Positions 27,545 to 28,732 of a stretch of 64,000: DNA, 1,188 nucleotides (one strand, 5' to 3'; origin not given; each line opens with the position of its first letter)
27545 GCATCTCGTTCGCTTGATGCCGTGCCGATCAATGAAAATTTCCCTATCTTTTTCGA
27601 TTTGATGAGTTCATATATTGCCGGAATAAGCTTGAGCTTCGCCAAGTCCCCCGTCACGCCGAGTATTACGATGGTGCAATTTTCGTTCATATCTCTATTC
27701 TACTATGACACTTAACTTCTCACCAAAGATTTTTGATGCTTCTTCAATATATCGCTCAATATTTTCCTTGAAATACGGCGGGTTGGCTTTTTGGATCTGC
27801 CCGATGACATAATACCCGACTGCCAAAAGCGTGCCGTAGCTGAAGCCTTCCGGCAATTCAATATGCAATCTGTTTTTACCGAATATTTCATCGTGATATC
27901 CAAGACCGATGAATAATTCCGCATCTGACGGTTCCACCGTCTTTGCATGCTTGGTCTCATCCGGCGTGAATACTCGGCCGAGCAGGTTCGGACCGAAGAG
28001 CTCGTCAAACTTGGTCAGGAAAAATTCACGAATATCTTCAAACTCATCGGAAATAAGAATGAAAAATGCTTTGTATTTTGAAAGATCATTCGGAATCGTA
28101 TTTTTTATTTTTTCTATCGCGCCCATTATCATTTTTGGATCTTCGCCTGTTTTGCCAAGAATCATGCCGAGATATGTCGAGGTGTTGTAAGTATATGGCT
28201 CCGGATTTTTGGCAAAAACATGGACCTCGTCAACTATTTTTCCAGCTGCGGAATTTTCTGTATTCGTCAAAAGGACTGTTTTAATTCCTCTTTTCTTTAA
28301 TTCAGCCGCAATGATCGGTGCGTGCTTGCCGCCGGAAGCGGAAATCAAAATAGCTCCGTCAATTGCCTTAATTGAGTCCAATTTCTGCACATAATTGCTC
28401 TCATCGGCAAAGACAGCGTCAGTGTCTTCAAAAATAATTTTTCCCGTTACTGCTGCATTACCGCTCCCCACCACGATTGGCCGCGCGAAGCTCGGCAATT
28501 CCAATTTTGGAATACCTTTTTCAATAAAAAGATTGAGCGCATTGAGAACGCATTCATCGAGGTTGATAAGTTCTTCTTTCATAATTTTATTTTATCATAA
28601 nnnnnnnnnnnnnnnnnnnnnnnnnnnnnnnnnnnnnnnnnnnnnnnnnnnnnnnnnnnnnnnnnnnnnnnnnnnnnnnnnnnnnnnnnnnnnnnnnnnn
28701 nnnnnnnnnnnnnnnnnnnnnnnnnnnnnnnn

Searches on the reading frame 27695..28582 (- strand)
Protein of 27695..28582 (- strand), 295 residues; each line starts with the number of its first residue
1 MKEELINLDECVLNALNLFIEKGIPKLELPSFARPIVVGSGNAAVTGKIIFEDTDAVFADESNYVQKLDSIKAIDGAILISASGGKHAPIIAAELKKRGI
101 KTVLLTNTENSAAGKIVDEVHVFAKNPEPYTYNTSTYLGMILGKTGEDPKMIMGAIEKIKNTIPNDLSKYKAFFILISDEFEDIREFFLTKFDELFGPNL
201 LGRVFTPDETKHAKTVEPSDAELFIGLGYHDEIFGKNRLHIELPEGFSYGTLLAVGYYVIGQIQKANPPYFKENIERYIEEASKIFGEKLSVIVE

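Call 3: search_protein_families(library=pfam, proteins=[window:27695-28582:-], max_evalue=0.01)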
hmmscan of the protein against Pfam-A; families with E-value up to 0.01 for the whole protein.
window:27695-28582:- (295 aa): 1 family
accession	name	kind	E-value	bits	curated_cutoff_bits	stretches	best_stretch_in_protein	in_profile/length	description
PF01380.27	SIS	-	0.002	18.4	25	1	56-135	35-119/131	SIS domain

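Call 4: search_protein_families(library=ncbifam, proteins=[window:27695-28582:-], max_evalue=0.01)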
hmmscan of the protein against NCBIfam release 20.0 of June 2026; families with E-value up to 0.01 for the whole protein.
window:27695-28582:- (295 aa): 2 families
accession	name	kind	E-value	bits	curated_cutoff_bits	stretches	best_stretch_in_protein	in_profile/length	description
NF002805.0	PRK02947.1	subfamily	0.0045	16.2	135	1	68-113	102-148/247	sugar isomerase domain-containing protein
NF041755.1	RuMP_HxlAB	equivalog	0.0079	15.2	500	0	70-151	285-362/391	bifunctional 3-hexulose-6-phosphate synthase/6-phospho-3-hexuloisomerase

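Call 46: search_solved_structures(query=window:27695-28582:-, max_evalue=1)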
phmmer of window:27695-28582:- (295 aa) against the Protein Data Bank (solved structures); distinct sequences matched with E-value up to 1: 31.
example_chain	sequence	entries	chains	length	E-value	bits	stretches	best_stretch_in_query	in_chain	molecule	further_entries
32nz_A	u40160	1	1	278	0.14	14.5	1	103-168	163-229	H90 scFv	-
6j71_B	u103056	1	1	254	0.16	14.2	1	103-194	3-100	anti-HER2 humanized antibody HuA21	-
5aum_B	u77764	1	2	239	0.18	14.1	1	103-189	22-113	Light chain of Fab fragment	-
2eh8_L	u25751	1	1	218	0.22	13.8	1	124-197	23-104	HUMANIZED KR127 FAB, LIGHT CHAIN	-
2eh7_L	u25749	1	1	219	0.23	13.8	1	124-197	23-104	HUMANIZED KR127 FAB, LIGHT CHAIN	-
9cql_K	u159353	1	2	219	0.23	13.8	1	121-188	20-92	anti TCR variable delta 1 Fab light chain Fab 3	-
3wbd_A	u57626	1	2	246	0.23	13.7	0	103-168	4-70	single chain Fv fragment of mAb735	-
1lo0_X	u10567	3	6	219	0.25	13.6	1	103-168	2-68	If kappa light chain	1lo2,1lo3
8gho_B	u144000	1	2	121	0.29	13.4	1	103-169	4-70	anti-GUCY2C-scFv antibody light chain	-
4wht_J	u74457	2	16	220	0.29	13.4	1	103-188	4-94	Light chain of the Fab fragment derived from neutralizing antibody 3/11 | Light chain of Fab fragment derived from neutralizing antibody 3/11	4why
8ghp_L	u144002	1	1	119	0.32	13.3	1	104-169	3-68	anti-GUCY2C-scFv antibody light chain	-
7urf_P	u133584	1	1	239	0.36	13.1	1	99-168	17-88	3H02 light chain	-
5myx_A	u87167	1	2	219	0.39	13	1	103-188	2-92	Fab c#24 light chain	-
7shy_J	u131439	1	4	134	0.46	12.8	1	103-169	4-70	Omalizumab VL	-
1maj_A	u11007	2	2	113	0.47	12.8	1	103-169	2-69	IGG2A-KAPPA 26-10 FV (LIGHT CHAIN)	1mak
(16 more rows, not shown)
